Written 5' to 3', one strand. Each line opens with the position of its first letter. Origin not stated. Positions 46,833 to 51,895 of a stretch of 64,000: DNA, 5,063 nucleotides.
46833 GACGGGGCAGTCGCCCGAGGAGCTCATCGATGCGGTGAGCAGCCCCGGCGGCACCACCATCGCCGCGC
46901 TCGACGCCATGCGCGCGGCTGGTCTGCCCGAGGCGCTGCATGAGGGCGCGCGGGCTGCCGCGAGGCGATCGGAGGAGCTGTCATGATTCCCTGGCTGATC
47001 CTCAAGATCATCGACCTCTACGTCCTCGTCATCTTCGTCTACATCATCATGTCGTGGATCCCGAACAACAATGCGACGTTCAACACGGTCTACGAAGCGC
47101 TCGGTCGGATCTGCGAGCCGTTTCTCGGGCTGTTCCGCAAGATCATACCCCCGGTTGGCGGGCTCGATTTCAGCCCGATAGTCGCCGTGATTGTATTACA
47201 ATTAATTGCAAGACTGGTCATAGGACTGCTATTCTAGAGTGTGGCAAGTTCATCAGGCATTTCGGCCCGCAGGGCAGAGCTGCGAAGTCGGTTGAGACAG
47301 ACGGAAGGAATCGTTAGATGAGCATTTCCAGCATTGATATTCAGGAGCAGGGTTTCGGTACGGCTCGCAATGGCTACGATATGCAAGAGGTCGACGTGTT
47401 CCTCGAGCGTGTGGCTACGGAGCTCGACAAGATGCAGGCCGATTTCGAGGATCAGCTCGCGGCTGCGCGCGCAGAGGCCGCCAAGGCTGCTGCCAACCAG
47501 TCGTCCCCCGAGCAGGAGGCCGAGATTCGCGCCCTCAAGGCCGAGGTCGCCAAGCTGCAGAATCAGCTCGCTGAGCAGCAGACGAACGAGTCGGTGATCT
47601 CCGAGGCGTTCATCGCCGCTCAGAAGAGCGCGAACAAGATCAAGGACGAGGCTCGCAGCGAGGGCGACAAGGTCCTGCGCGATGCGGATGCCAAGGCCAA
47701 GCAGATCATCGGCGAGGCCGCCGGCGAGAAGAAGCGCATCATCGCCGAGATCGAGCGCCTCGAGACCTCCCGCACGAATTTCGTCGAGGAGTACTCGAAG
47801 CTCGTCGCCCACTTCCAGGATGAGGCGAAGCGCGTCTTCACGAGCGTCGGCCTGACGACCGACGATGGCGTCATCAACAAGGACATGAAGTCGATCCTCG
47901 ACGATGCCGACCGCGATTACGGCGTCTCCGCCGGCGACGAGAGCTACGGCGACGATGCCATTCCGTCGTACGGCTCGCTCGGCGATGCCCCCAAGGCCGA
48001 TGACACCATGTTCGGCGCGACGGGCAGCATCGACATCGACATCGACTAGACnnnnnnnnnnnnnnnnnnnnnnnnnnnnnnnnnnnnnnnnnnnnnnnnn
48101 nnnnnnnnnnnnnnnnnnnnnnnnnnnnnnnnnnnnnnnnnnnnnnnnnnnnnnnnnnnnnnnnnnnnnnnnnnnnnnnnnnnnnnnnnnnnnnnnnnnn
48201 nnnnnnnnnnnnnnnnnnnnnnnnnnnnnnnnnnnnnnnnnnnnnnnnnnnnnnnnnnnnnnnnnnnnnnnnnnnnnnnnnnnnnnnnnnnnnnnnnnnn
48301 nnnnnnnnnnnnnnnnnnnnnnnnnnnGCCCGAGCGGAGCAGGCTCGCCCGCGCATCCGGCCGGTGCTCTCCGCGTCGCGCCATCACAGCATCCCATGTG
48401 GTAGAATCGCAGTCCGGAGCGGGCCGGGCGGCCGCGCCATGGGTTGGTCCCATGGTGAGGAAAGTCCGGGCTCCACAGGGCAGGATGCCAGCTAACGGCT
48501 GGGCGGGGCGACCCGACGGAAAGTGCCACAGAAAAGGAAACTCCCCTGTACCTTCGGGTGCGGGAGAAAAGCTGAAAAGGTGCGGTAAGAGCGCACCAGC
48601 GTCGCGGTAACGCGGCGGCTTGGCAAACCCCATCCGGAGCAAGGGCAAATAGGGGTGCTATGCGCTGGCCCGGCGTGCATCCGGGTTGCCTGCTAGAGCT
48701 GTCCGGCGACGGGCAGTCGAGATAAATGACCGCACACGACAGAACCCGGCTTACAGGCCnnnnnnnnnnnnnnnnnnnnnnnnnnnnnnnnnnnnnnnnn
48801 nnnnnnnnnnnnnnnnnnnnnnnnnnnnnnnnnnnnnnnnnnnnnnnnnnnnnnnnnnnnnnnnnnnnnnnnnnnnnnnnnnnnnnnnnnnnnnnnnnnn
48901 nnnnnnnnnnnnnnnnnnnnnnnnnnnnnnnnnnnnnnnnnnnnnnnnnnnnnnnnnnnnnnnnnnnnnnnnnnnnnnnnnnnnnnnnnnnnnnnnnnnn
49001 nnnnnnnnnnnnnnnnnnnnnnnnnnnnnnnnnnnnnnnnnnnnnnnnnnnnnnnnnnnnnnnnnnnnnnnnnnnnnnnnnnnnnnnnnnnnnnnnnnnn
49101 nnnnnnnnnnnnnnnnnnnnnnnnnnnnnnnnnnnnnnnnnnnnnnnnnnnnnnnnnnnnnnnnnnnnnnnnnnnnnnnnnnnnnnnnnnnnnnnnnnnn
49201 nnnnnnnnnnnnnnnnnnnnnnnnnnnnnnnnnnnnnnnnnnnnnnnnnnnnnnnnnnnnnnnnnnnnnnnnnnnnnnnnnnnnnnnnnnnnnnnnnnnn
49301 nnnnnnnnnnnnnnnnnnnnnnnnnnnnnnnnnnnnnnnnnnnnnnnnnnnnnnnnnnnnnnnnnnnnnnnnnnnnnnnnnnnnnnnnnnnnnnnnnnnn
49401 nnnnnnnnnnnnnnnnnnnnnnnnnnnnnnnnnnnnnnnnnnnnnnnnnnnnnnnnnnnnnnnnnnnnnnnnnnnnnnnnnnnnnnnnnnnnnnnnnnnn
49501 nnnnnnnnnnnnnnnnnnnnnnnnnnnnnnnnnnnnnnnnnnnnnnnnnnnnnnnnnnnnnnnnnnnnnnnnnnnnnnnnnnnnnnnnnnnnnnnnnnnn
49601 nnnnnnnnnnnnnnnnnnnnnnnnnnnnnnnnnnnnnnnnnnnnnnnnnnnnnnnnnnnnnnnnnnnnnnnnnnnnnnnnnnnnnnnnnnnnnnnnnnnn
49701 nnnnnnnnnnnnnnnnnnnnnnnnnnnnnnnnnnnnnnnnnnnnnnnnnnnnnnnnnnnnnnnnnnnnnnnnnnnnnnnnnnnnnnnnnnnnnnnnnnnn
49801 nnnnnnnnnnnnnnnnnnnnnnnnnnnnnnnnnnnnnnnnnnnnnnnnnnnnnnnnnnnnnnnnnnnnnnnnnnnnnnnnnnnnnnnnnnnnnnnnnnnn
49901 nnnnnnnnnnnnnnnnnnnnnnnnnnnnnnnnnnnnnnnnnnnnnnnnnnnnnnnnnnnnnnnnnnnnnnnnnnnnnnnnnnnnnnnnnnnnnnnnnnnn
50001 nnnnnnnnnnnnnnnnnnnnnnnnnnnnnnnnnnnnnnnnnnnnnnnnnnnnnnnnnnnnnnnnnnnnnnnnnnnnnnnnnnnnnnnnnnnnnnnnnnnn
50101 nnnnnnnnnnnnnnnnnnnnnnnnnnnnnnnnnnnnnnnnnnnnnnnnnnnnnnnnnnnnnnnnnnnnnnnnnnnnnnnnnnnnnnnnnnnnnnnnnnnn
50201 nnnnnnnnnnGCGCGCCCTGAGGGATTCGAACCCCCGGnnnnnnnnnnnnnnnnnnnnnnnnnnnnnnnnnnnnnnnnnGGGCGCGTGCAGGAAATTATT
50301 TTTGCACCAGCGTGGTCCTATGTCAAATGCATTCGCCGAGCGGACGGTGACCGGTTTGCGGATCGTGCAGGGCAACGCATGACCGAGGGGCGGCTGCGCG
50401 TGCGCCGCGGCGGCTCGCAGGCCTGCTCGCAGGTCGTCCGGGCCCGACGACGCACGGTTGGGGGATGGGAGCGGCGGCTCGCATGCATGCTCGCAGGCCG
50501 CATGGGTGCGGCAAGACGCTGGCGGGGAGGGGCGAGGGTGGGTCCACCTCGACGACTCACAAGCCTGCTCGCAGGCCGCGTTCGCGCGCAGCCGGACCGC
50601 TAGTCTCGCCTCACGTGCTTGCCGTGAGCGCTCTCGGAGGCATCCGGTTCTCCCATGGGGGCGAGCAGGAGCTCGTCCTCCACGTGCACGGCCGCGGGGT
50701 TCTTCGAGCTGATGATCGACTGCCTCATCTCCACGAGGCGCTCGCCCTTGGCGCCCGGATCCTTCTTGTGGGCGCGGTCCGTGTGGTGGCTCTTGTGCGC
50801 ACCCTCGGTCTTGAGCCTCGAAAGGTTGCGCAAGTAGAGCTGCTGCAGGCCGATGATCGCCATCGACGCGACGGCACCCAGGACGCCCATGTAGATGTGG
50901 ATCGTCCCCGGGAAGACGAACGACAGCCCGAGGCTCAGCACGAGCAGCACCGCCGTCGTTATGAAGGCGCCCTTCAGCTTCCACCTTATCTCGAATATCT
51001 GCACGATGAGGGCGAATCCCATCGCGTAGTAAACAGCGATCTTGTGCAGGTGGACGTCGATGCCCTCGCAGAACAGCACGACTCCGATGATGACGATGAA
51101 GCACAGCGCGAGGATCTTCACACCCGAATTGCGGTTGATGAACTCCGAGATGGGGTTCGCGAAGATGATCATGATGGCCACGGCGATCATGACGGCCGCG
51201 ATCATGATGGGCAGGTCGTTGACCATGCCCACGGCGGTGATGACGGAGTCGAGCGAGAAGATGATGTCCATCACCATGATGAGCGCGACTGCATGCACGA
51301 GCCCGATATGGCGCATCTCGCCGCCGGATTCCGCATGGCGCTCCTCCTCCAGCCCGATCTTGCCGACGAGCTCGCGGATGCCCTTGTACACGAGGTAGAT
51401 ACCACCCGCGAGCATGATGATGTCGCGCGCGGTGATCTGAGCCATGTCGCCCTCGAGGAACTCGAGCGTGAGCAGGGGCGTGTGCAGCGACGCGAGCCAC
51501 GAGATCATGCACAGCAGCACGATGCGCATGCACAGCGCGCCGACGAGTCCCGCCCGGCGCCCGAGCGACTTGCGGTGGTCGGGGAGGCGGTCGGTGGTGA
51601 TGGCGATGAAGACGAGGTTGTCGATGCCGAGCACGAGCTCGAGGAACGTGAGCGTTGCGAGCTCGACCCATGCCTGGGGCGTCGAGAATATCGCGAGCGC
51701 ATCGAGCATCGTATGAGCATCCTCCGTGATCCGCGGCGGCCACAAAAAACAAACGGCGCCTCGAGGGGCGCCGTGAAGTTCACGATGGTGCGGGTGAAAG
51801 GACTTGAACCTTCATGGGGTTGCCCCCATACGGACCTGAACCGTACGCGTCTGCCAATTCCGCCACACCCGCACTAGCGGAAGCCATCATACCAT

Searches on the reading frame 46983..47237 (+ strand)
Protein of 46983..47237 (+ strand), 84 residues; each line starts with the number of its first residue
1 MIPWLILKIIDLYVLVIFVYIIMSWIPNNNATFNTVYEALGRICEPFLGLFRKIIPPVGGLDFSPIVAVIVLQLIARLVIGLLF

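Call 34: search_protein_families(library=pfam, proteins=[window:46983-47237:+], max_evalue=0.001)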
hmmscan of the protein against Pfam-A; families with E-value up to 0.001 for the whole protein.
window:46983-47237:+ (84 aa): 1 family
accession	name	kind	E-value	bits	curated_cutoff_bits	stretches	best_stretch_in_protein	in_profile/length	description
PF02325.22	YGGT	-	1.9e-22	79.8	27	1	9-79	3-70/70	YGGT family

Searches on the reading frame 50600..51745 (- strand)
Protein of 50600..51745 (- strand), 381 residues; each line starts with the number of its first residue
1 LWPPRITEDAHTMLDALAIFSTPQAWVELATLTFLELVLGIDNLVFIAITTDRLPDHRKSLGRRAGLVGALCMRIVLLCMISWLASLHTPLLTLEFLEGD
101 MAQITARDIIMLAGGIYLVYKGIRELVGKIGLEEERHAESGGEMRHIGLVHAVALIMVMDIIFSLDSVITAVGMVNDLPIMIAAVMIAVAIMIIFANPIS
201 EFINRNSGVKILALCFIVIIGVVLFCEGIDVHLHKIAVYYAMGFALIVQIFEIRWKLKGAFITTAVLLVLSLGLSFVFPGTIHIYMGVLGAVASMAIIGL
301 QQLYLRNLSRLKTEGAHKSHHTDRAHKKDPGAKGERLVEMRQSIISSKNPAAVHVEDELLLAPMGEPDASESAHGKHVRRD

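Call 34: search_protein_families(library=pfam, proteins=[window:50600-51745:-], max_evalue=0.001)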
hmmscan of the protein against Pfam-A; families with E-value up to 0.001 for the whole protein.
window:50600-51745:- (381 aa): 1 family
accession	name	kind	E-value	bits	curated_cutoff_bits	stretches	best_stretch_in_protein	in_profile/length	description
PF03741.22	TerC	-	5.9e-43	147.1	27.8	1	31-227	2-177/178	Integral membrane protein TerC family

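Call 45: find_encoding_contigs(protein=window:50600-51745:-, flank=10000, max_places=10)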
Protein window:50600-51745:- (381 aa): no gene with exactly this product is on record in the collection.
